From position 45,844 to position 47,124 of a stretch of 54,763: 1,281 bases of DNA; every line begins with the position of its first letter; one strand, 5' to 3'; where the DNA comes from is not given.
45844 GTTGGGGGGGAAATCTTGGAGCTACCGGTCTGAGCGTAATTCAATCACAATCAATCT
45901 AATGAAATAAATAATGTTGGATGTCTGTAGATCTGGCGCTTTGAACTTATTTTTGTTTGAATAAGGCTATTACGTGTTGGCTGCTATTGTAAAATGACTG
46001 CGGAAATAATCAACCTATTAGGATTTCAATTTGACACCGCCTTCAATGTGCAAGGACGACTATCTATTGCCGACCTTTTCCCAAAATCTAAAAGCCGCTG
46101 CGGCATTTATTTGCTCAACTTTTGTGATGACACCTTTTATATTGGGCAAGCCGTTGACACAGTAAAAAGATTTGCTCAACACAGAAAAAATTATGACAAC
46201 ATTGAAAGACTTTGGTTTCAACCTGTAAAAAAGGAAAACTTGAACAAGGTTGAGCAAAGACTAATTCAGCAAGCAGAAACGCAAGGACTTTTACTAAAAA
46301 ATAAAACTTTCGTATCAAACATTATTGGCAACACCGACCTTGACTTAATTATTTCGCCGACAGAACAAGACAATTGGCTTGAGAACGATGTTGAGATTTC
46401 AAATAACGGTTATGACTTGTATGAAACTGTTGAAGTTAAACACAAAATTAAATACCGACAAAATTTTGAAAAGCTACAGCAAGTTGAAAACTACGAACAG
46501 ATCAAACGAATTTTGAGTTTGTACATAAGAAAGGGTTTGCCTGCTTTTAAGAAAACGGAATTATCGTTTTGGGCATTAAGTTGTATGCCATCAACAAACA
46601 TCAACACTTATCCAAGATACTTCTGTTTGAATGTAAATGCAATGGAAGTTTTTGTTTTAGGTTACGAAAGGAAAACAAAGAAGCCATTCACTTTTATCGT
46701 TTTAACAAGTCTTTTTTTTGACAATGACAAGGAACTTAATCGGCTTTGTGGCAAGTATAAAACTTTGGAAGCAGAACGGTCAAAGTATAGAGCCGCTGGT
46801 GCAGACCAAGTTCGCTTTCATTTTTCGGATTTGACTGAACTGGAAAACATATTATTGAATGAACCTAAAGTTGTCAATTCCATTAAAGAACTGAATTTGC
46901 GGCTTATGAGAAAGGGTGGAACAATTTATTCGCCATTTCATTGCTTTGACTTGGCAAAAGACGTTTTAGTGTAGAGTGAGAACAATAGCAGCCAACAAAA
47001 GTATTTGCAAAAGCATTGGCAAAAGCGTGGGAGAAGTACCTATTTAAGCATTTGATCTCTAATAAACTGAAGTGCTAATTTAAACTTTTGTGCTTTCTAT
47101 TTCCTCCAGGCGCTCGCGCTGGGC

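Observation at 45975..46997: Low-GC GIY-YIG nuclease gene clasped by a perfect 16-bp inverted repeat between convergent uvrB and DUF2911 genes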

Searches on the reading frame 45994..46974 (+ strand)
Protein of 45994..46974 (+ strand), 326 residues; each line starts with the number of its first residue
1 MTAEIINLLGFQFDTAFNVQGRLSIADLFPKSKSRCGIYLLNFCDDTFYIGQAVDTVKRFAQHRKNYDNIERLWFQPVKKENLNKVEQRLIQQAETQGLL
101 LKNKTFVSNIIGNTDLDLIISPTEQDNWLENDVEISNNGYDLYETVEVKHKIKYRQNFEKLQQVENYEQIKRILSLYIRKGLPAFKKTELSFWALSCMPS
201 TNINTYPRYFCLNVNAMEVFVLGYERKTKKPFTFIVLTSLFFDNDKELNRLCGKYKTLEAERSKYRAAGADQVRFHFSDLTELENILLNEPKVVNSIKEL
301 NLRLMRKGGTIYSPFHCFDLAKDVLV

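Call 6: search_protein_families(library=pfam, proteins=[window:45994-46974:+], max_evalue=0.1)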
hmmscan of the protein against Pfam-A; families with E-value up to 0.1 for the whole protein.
window:45994-46974:+ (326 aa): 1 family
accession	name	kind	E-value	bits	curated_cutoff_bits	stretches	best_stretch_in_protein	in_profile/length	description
PF01541.30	GIY-YIG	-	0.031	15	22.6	1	36-68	2-35/78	GIY-YIG catalytic domain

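Call 7: search_protein_families(library=ncbifam, proteins=[window:45994-46974:+], max_evalue=1)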
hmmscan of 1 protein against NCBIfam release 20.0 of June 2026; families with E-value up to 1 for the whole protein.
window:45994-46974:+ (326 aa): 0 families

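Call 8: search_protein_families(library=padloc, proteins=[window:45994-46974:+], max_evalue=1)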
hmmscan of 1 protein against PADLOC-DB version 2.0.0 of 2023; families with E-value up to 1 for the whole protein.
window:45994-46974:+ (326 aa): 4 families
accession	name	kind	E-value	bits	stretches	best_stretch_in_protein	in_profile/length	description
PDLC04925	PDC-S14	-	1.7e-05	22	1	34-95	61-132/301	-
PDLC04923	PDC-S14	-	5.7e-05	20.3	1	34-98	69-144/320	-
PDLC04922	PDC-S14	-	0.0042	14.4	1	35-98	49-116/305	-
PDLC03975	UzuA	-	0.0077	13.9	1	32-80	153-202/277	-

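Call 9: search_protein_families(library=phrogs, proteins=[window:45994-46974:+], max_evalue=1)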
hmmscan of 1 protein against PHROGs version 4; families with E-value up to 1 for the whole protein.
window:45994-46974:+ (326 aa): 5 families
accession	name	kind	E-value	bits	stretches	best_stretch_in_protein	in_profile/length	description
phrog_19106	-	unknown function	5.9e-07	30.6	1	21-72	17-72/197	-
phrog_20046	-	unknown function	0.0053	17.2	1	34-95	57-121/302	-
phrog_23007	-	unknown function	0.094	14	1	189-220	77-108/126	-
phrog_31040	-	unknown function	0.21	12.4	1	132-164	73-103/131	-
phrog_16880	-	DNA, RNA and nucleotide metabolism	0.24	12.3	1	46-88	18-64/162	endonuclease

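Call 10: find_homologous_proteins(query=window:45994-46974:+)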
Query window:45994-46974:+ (326 aa): 236 proteins with E <= 0.001 among 1611 candidates; the best 120 are listed.
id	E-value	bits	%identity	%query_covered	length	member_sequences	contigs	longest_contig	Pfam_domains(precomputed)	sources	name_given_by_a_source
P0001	5.3e-217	737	100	100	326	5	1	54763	-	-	-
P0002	2.4e-192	656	89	100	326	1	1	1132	-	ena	-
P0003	6.8e-187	638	86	100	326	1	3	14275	-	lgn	-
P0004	7.0e-183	625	84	100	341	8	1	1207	-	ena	-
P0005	3.4e-181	619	83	100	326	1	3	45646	-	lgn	-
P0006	3.0e-180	616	83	100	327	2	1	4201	-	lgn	-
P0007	1.1e-179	614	83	100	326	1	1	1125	-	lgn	-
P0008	4.4e-179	612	82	100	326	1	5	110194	-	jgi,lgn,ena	-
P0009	1.3e-178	611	82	100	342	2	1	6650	-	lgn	-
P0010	3.8e-178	609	81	100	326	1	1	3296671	-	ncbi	ncbi:MAG: GIY-YIG nuclease family protein [Agriterribacter sp.]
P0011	4.5e-177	606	81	100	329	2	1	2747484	-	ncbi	-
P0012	7.1e-177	605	81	100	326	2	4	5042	-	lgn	-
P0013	2.2e-175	600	81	100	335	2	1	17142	-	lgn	-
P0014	1.7e-174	597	80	100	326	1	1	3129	-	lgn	-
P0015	3.4e-174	596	80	100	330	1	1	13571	-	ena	-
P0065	4.4e-127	442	61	100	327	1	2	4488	PF01541.31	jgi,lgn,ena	jgi:hypothetical protein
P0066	1.7e-126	440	61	100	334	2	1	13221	PF01541.31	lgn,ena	-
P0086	1.3e-105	371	52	99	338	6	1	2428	PF01541.31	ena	-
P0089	2.8e-101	357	57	89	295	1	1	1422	PF01541.31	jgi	jgi:hypothetical protein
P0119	3.2e-67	245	38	99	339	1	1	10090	PF01541.31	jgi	-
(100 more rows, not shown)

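Call 12: find_related_loci(query=A1, collection=genome_contigs, flank=3000)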
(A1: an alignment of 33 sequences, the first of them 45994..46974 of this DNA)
Query A1 (326 aa) in genome_contigs; peptide patterns used: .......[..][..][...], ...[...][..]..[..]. (x = any residue, [..] = any of these).
107 stretches matched a pattern; 55 encode a relative of the query (tblastn E <= 1e-3); 55 distinct loci.
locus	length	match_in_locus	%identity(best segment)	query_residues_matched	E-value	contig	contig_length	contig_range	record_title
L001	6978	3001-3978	81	1-326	0e+0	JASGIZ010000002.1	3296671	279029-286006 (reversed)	MAG: Agriterribacter sp. isolate 5N381 JMF-2111-06-0005.ont.bin.381_1, whole genome shotgun sequence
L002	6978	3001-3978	81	1-326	0e+0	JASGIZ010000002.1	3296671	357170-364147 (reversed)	MAG: Agriterribacter sp. isolate 5N381 JMF-2111-06-0005.ont.bin.381_1, whole genome shotgun sequence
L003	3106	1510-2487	81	1-326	0e+0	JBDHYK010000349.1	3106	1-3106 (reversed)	MAG: Niabella sp. isolate AS-MICRO-3CA.97 NODE_172054_length_3106_cov_2.299832, whole genome shotgun sequence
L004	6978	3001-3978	81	1-326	0e+0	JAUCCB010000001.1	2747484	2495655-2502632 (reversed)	MAG: Ginsengibacter sp. isolate R4x_68d_np_Bin1.11 contig_76, whole genome shotgun sequence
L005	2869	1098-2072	80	1-325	0e+0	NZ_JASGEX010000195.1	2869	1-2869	MAG: Parafilimonas sp. isolate 8M025 JMF-2106-05-0008A.bin.25_194, whole genome shotgun sequence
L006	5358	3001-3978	77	1-326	3e-178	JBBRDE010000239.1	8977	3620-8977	MAG: Cytophagales bacterium isolate Co_metawrap_2438 Cmw_2438_k141_4660107_length_8977_cov_7.9968, whole genome shotgun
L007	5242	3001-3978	76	1-326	8e-176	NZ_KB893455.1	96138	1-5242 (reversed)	Spirosoma spitsbergense DSM 19989 B157DRAFT_scaffold_16.17, whole genome shotgun sequence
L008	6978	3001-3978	75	1-326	4e-167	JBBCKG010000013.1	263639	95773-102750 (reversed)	MAG: Agriterribacter sp. isolate MAG_CPB_27 P10B_000000048634, whole genome shotgun sequence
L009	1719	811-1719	77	1-303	6e-174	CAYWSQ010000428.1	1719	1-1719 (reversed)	MAG TPA_asm: uncultured Flavisolibacter sp. isolate SRP323723_co1_17 genome assembly, contig: NODE_67946_length_1719_cov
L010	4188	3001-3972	66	1-324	2e-156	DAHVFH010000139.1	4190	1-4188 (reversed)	MAG TPA_asm: Cytophagales bacterium isolate clean292 k141_20003, whole genome shotgun sequence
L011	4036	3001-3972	66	1-324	2e-149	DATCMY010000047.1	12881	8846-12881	MAG TPA_asm: Hanamia sp. isolate SMAG_U7161 k141_54058, whole genome shotgun sequence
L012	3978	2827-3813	66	1-325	3e-150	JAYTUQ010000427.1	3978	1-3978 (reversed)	MAG: Saprospiraceae bacterium isolate GFS_5581 GFS_5581_426, whole genome shotgun sequence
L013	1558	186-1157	63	1-324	5e-156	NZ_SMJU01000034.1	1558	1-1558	Arundinibacter roseus strain DMA-K-7a NODE_34_length_1558_cov_31.461216, whole genome shotgun sequence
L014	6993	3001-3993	61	1-325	2e-136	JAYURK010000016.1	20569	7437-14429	MAG: Ferruginibacter sp. isolate GL116_DN_metabinner_1 GL116_DN_metabinner_1_15, whole genome shotgun sequence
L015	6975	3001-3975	56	1-326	3e-124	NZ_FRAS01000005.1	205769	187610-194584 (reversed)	Hymenobacter psychrotolerans DSM 18569, whole genome shotgun sequence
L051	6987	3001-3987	35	1-325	7e-57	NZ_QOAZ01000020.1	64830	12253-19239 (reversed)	Azohydromonas sediminis strain SYSU G00088 s.088_Contig20, whole genome shotgun sequence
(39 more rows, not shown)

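Call 23: find_encoding_contigs(protein=P0010, flank=10000, max_places=4)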
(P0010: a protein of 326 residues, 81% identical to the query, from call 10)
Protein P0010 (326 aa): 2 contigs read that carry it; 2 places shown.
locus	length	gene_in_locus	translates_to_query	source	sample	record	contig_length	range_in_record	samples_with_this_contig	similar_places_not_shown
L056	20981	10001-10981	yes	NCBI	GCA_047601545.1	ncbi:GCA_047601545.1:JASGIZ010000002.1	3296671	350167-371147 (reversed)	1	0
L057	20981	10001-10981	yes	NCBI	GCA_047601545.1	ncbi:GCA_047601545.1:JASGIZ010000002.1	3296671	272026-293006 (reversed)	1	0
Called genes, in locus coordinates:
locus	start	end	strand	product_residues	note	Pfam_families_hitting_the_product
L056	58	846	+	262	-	PF02567:PhzC-PhzF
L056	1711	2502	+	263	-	PF00106:adh_short, PF08659:KR, PF13561:adh_short_C2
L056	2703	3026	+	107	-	-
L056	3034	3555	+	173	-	PF11066:DUF2867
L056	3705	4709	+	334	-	-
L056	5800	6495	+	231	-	PF12833:HTH_18, PF00165:HTH_AraC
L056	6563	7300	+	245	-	PF00106:adh_short, PF08659:KR, PF13561:adh_short_C2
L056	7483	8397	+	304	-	PF14338:Mrr_N, PF04471:Mrr_cat, PF22722:NA-iREase1, PF13156:Mrr_cat_2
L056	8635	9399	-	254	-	PF00106:adh_short, PF02719:Polysacc_synt_2 (weak), PF08659:KR (weak), PF13561:adh_short_C2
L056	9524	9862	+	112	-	PF01638:HxlR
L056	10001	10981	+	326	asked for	-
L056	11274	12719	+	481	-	PF00144:Beta-lactamase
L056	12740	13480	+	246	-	PF00561:Abhydrolase_1 (faint), PF12695:Abhydrolase_5, PF20408:Abhydrolase_11 (weak)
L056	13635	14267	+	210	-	PF20329:DUF6624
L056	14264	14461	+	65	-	-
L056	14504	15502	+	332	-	PF27663:Spore_coat_YutH (faint), PF01636:APH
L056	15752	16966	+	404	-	PF16286:DUF4932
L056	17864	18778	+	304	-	PF14338:Mrr_N, PF04471:Mrr_cat, PF22722:NA-iREase1, PF13156:Mrr_cat_2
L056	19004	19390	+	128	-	PF00583:Acetyltransf_1 (weak)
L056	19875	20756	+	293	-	PF04892:VanZ-LLP1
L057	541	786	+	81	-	-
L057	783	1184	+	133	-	PF01850:PIN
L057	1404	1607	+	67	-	-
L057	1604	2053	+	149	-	PF01850:PIN (weak), PF10130:PIN_2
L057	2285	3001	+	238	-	PF00106:adh_short, PF08659:KR (weak), PF13561:adh_short_C2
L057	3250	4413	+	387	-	PF14289:DUF4369 (weak), PF00578:AhpC-TSA, PF08534:Redoxin, PF00085:Thioredoxin, PF13098:Thioredoxin_2 (weak), PF13905:Thioredoxin_8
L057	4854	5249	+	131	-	PF00903:Glyoxalase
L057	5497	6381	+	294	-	PF22200:ExsA_N, PF12833:HTH_18, PF00165:HTH_AraC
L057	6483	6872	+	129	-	-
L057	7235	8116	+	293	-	PF04892:VanZ-LLP1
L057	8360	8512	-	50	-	-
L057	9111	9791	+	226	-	-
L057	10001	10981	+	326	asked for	-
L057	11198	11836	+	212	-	PF00027:cNMP_binding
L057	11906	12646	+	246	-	PF00106:adh_short, PF08659:KR (weak), PF23441:SDR, PF13561:adh_short_C2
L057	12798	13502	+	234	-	PF08327:AHSA1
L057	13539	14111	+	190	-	PF01872:RibD_C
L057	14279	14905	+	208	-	PF20329:DUF6624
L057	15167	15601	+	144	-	PF00583:Acetyltransf_1, PF13673:Acetyltransf_10 (weak), PF13508:Acetyltransf_7, PF08445:FR47 (weak)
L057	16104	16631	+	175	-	-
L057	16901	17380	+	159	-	PF14534:DUF4440 (faint)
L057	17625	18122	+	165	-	PF13577:SnoaL_4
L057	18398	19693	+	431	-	PF25594:GldB_lipo (faint), PF10026:DUF2268 (weak)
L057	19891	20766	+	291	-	PF20240:DUF6597 (weak), PF00165:HTH_AraC (faint), PF12833:HTH_18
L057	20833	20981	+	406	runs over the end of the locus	PF00756:Esterase, PF00515:TPR_1 (faint)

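Call 30: search_protein_families(library=ncbifam, proteins=[L051:1716-2864:-, L051:4341-5339:-, L051:3001-4110:+], max_evalue=0.001)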
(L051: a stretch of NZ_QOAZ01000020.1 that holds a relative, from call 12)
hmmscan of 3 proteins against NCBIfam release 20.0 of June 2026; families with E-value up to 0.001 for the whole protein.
L051:1716-2864:- (382 aa): 13 families
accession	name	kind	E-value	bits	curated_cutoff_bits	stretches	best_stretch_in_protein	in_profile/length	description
NF011946.0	PRK15417.1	equivalog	6.8e-153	508.7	435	1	41-365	8-332/337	integron integrase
TIGR02249.1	integrase_gron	subfamily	3.1e-136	453.8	265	1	49-363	1-315/315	integron integrase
NF040815.2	recomb_XerA_Arch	equivalog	3.1e-51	174.5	220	2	280-348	186-254/263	site-specific tyrosine recombinase/integron integrase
NF001399.0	PRK00283.1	subfamily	1.1e-46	159.5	279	1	66-350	26-285/300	tyrosine recombinase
TIGR02225.1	recomb_XerD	equivalog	1.9e-45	155.4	329.6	2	281-349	207-275/290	site-specific tyrosine recombinase XerD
TIGR02224.1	recomb_XerC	equivalog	1.8e-42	145.7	335.15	2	284-348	213-277/295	tyrosine recombinase XerC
NF002331.0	PRK01287.1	subfamily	6e-33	114.3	371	2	48-215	25-213/365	site-specific tyrosine recombinase XerC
NF003462.0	PRK05084.1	equivalog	1.2e-17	63.8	267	2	303-350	299-346/360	tyrosine recombinase XerS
NF007371.0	PRK09871.1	subfamily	1.8e-11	43.9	222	1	284-347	110-173/198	tyrosine-type DNA invertase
NF007370.0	PRK09870.1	subfamily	4.9e-09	36.1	221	1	285-347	116-178/200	tyrosine-type DNA invertase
NF040693.1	recomb_GmtY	equivalog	1.9e-08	34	340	1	285-347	369-431/441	gamma-mobile-trio recombinase GmtY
NF002685.0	PRK02436.1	equivalog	0.00025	20.9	178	0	150-234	97-179/245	site-specific tyrosine recombinase XerD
NF041502.1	integrase_1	equivalog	0.00038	19.3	350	0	308-348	320-360/484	site-specific integrase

L051:4341-5339:- (332 aa): 7 families
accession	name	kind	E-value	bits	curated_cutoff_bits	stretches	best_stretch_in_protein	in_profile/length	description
NF033581.1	transpos_IS5_4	equivalog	6.1e-100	334.3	140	1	23-311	1-285/285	IS5 family transposase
NF033551.1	transpos_IS1182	equivalog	7.3e-29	101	270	3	15-154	15-154/488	IS1182 family transposase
NF033578.1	transpos_IS5_1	equivalog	1.6e-17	63.7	275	1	22-144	17-142/419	IS5 family transposase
NF033580.1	transpos_IS5_3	equivalog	1.3e-12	47.8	110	1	96-300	53-247/258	IS5 family transposase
NF033579.1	transpos_IS5_2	equivalog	1.4e-09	37.8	140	1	45-309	32-286/289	IS5 family transposase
NF033593.1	transpos_ISNCY_1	equivalog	1.6e-09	37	325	1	36-148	33-142/444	ISNCY family transposase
NF033520.1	transpos_IS982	equivalog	7.9e-08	32.2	130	1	110-295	45-226/243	IS982 family transposase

L051:3001-4110:+ (369 aa): 1 family
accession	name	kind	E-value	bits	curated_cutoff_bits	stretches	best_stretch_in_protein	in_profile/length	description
TIGR01453.1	grpIintron_endo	subfamily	0.00029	21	56.05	0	36-67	2-34/215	group I intron endonuclease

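Call 63: search_solved_structures(query=A1, max_evalue=1, show_alignments=2)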
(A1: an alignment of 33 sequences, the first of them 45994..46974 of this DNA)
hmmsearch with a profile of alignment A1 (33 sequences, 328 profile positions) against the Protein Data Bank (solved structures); distinct sequences matched with E-value up to 1: 2.
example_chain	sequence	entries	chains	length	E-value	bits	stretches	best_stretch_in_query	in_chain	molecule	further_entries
8jw0_i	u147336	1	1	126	0.31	13.3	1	209-262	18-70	Photosystem I PsaI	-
1mk0_A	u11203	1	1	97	0.49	12.7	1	36-69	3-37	Intron-associated endonuclease 1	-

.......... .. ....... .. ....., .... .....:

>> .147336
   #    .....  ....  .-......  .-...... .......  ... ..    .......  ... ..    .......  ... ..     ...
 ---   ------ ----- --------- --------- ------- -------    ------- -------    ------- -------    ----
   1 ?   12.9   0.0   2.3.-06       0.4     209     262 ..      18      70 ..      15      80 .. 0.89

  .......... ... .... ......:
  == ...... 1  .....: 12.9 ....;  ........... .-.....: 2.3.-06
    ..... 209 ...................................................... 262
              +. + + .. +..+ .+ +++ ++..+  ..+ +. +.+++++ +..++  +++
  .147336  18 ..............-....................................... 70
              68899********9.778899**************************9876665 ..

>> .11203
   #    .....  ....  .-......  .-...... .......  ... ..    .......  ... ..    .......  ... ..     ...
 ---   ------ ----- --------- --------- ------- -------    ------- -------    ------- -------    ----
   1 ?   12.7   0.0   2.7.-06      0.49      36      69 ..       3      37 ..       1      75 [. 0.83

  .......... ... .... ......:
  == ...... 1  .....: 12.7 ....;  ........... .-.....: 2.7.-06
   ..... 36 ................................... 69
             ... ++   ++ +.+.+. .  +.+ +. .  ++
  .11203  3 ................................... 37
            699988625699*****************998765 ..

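Call 65: predict_structure(alignment_id=A1)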
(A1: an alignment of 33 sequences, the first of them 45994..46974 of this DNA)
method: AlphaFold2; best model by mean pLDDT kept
length: 326 residues; sequences in the alignment: 33
mean_pLDDT: 90.6   pTM: 0.79
mean pLDDT of the five models: 90.6, 90.5, 89.6, 87.2, 84.3
residues with pLDDT >= 90: 227; 70-90: 86; 50-70: 13; < 50: 0
segments of 3 or more residues with pLDDT < 50: none
pLDDT, mean of each block of 10 residues (from residue 1): 88 93 91 93 93 94 91 96 92 87 76 82 93 89 87 93 96 97 93 93 93 92 95 93 83 94 76 93 97 95 84 83 92
secondary structure, 60 per line:
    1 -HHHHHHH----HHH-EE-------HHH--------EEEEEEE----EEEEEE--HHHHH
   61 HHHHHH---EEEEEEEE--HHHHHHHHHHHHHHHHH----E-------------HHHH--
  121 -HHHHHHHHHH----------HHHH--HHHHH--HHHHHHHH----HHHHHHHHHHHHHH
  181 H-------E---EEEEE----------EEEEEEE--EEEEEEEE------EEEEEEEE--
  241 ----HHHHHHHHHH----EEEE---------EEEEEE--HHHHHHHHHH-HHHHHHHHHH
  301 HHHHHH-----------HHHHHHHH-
elements in order: H2-8 E37-43 E48-53 H56-66 E70-77 H80-96 H115-118 H122-131 H142-145 H148-152 H155-162 H167-181 E193-197 E208-214 E217-224 E231-238 H245-254 E259-262 E272-277 H280-289 H291-306 H318-325

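Call 69: fold_search(model_id=the predicted structure, library=pdb)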
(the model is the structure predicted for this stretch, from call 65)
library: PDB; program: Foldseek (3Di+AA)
matches with E <= 10: 1631; with E <= 0.001: 0
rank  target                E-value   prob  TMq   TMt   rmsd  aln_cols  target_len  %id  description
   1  7o7j                  1.6e-01  0.35  0.14  0.13   7.8       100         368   14  Crystal structure of the human HIPK3 kinase domain bound to abemaciclib (released 2021-11-24)
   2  2yir                  1.7e-01  0.60  0.15  0.17   7.2        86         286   17  Structural analysis of checkpoint kinase 2 in complex with inhibitor PV1352 (released 2011-09-07)
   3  4mq1_C                1.7e-01  0.54  0.15  0.15   6.3        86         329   14  The crystal structure of DYRK1a with a bound pyrido[2,3-d]pyrimidine inhibitor (released 2013-12-11)
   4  5a4e_B                1.9e-01  0.47  0.15  0.15   6.4        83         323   14  DYRK1A in complex with methoxy benzothiazole fragment (released 2016-06-29)
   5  2wtj                  2.0e-01  0.47  0.13  0.15   8.0        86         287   15  CRYSTAL STRUCTURE OF CHK2 IN COMPLEX WITH AN INHIBITOR (released 2009-12-29)
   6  5a4q_B                2.1e-01  0.47  0.15  0.15   6.3        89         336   11  DYRK1A IN COMPLEX WITH CHLORO BENZOTHIAZOLE FRAGMENT (released 2016-06-29)
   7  6eif_B                2.2e-01  0.38  0.15  0.15   8.2       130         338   11  DYRK1A in complex with XMD7-117 (released 2018-08-29)
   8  7o7k_A                2.3e-01  0.38  0.15  0.14   8.1       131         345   11  Crystal structure of the human DYRK1A kinase domain bound to abemaciclib (released 2021-11-24)
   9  9fmq                  2.5e-01  0.41  0.15  0.14   8.0       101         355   15  Crystal structure of C. merolae LAMMER-like dual specificity kinase (CmLIK) hairpin mutant kinase domain (released 2025-06-18)
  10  6ylc_C                2.5e-01  0.28  0.11  0.12   6.8        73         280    4  Biochemical, Cellular and Structural Characterization of Novel ERK3 Inhibitors (released 2020-09-23)
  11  4a9r                  2.7e-01  0.41  0.14  0.15   6.7        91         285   15  CRYSTAL STRUCTURE OF HUMAN CHK2 IN COMPLEX WITH BENZIMIDAZOLE CARBOXAMIDE INHIBITOR (released 2012-10-10)
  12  7a4s                  2.7e-01  0.33  0.15  0.15   8.4       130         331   11  Structure of DYRK1A in complex with compound 2 (released 2021-06-30)
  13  4cyi_C                2.7e-01  0.18  0.14  0.12  13.2       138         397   13  Chaetomium thermophilum Pan3 (released 2014-06-11)
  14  6eif_C                2.9e-01  0.44  0.15  0.16   6.3        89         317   13  DYRK1A in complex with XMD7-117 (released 2018-08-29)
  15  6yky_D                2.9e-01  0.38  0.13  0.14   6.1        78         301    4  Biochemical, Cellular and Structural Characterization of Novel ERK3 Inhibitors (released 2020-09-23)
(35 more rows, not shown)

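Call 73: fold_search(model_id=the predicted structure, library=viral)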
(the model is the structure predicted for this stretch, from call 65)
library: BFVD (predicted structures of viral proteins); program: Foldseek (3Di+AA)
matches with E <= 10: 904; with E <= 0.001: 1
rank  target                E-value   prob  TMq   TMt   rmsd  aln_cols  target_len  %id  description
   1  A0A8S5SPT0            1.1e-05  1.00  0.42  0.56   6.1       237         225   17  Uncharacterized protein [Siphoviridae sp. ctJyX12]
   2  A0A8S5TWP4            2.1e-03  1.00  0.22  0.46   3.4        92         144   20  GIY-YIG nuclease superfamily protein [Siphoviridae sp. ctcx61]
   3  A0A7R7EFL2            2.5e-03  0.99  0.21  0.23  16.8       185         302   16  (no name in the UniProt tables at hand)
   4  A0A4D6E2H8            2.8e-03  1.00  0.22  0.31   6.5        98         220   24  G-I-Y Y-I-G endonuclease [Gordonia phage GodonK]
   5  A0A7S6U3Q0            3.9e-03  0.92  0.20  0.23  11.5       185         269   19  G-I-Y Y-I-G homing endonuclease [Burkholderia phage Maja]
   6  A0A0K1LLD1            4.4e-03  0.97  0.20  0.34  14.3       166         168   16  Endonuclease [Rhodobacter phage RcTitan]
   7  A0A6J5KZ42            4.9e-03  0.87  0.17  0.27  15.8       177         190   18  HTH_XRE domain containing protein [uncultured Caudovirales phage]
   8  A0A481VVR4            1.9e-02  0.99  0.21  0.45   4.8       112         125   16  (no name in the UniProt tables at hand)
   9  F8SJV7                1.9e-02  0.82  0.19  0.16  16.2       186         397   15  Putative endonuclease [Pseudomonas phage PhiPA3]
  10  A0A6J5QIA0            2.1e-02  0.72  0.22  0.22  17.0       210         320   16  GrpIintron_endo, group I intron endonuclease [uncultured Caudovirales phage]
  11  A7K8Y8                3.3e-02  0.47  0.19  0.20  17.6       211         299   16  Uncharacterized protein Z378L [Chlorovirus heliozoae]
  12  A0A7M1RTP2            3.7e-02  0.23  0.17  0.19  24.4       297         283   11  GIY-YIG domain-containing protein [uncultured phage cr4_1]
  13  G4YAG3                4.2e-02  0.28  0.19  0.19  19.8       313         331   15  (no name in the UniProt tables at hand)
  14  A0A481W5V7            4.4e-02  0.97  0.15  0.39   6.0        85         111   14  Putative homing endonuclease [Pseudomonas phage Psa21]
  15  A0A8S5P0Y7            4.7e-02  0.66  0.18  0.26  15.0       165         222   15  Intron associated endonuclease [Siphoviridae sp. ctTBR23]
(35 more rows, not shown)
